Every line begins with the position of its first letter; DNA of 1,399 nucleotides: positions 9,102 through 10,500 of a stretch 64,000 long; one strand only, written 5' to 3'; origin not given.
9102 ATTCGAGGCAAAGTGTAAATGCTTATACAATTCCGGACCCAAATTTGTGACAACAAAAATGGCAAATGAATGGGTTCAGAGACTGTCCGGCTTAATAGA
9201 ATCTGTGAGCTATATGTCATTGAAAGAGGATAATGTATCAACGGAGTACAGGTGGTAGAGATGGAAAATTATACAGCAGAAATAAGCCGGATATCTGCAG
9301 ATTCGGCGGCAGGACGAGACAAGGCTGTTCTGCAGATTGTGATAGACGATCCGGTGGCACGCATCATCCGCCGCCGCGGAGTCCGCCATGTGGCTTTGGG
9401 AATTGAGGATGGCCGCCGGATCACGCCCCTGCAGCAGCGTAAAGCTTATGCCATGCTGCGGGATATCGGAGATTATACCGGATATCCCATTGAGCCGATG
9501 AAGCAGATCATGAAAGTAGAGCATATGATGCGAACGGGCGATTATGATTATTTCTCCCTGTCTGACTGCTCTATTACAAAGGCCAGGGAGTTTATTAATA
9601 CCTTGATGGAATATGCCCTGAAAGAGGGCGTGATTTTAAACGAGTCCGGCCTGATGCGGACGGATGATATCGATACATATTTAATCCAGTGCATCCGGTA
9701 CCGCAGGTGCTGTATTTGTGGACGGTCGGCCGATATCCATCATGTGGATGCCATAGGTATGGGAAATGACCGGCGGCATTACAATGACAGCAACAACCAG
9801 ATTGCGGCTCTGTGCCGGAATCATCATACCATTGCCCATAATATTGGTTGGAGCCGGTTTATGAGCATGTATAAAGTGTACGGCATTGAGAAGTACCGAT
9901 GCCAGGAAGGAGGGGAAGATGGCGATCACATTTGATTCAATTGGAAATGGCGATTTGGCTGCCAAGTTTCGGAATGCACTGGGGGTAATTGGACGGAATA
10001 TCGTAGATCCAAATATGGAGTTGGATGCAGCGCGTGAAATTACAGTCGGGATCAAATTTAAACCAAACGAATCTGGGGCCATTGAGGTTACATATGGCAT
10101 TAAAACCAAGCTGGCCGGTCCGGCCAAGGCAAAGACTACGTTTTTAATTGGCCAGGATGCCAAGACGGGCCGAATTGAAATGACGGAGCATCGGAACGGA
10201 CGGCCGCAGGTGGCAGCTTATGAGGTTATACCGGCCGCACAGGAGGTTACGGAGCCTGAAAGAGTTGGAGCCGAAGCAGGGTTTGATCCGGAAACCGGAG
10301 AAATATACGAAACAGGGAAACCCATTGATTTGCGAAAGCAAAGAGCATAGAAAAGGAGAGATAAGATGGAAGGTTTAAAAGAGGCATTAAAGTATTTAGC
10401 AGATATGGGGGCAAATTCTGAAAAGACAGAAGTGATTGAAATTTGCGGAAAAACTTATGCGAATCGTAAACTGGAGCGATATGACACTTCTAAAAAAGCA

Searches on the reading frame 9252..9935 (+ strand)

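Call 9: search_protein_families(library=pfam, proteins=[window:9252-9935:+], max_evalue=0.01)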
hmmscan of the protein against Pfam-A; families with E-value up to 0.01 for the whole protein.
window:9252-9935:+ (227 aa): 2 families
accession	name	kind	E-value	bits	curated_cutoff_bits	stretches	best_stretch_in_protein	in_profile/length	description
PF16784.11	HNHc_6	-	5.4e-35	121.3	26.6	1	32-211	6-188/204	Putative HNHc nuclease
PF06147.18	DUF968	-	0.00075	20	27.8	1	145-197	93-144/171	Protein of unknown function (DUF968)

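Call 10: search_protein_families(library=phrogs, proteins=[window:9252-9935:+], max_evalue=0.001)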
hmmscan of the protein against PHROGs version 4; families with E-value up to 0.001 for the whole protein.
window:9252-9935:+ (227 aa): 5 families
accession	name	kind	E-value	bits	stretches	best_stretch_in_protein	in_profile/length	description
phrog_398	-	unknown function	2.4e-56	191.9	1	45-213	39-210/225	-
phrog_17884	-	unknown function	0.00017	22.8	1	174-208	3-37/64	-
phrog_1588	-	unknown function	0.00052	20.8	1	151-201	37-89/132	-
phrog_8048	-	DNA, RNA and nucleotide metabolism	0.00062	20.1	1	104-196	132-226/273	HNH endonuclease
phrog_9093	-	unknown function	0.00081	20.7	0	51-92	44-85/97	-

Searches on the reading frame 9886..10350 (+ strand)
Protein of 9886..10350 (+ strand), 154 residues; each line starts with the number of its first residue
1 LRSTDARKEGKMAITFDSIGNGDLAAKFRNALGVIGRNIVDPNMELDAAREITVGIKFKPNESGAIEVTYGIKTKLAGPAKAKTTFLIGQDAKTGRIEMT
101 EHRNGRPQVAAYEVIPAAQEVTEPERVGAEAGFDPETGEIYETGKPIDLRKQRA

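Call 9: search_protein_families(library=pfam, proteins=[window:9886-10350:+], max_evalue=0.01)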
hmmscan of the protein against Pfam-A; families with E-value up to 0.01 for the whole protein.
window:9886-10350:+ (154 aa): 0 families

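Call 10: search_protein_families(library=phrogs, proteins=[window:9886-10350:+], max_evalue=0.001)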
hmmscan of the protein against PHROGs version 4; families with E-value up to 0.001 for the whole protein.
window:9886-10350:+ (154 aa): 1 family
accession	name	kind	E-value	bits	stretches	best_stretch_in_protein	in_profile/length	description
phrog_997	-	DNA, RNA and nucleotide metabolism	4.3e-22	79.7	1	12-153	3-135/136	replication terminator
